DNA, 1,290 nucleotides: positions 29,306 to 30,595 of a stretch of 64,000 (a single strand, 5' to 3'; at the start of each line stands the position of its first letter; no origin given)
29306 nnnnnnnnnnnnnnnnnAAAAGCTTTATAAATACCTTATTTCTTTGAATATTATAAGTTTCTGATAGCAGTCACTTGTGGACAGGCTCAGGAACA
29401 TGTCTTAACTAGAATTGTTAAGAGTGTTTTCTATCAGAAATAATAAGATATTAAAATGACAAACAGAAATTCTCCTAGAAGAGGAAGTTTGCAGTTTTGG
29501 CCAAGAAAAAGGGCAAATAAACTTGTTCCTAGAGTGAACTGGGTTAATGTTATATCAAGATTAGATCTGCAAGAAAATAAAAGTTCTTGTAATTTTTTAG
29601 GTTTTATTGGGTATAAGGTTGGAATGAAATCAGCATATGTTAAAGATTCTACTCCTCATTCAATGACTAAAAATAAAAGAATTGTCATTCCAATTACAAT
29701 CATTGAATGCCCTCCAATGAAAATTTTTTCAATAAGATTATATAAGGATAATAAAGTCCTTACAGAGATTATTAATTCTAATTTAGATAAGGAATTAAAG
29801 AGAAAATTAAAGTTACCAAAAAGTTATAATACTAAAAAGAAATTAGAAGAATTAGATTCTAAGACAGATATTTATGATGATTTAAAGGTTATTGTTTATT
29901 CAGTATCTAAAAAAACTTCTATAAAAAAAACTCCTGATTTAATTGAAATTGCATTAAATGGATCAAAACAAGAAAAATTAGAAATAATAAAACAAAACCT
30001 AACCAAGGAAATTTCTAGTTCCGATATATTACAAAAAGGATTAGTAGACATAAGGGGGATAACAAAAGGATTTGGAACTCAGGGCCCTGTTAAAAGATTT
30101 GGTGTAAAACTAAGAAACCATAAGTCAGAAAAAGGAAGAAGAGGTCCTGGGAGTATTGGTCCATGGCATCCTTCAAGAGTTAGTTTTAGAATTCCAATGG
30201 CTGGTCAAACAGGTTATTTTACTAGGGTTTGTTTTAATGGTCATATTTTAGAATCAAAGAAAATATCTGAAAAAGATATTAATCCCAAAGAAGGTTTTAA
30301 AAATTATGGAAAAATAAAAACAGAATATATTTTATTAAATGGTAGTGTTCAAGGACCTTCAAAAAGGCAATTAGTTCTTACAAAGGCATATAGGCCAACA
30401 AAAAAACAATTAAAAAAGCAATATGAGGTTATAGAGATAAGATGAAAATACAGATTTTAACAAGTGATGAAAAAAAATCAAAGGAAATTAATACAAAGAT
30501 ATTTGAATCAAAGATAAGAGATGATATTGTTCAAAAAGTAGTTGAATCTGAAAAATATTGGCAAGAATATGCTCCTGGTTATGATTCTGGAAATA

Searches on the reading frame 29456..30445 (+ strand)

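Call 33: search_protein_families(library=pfam, proteins=[window:29456-30445:+], max_evalue=0.1)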
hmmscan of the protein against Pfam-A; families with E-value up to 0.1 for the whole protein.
window:29456-30445:+ (329 aa): 2 families
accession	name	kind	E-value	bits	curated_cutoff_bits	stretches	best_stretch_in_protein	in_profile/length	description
PF00297.29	Ribosomal_L3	-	8.9e-62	209.6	22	1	3-320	3-353/369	Ribosomal protein L3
PF18418.7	AnkUBD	-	0.092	13.3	26.1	0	283-328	12-56/97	Ankyrin ubiquitin-binding domain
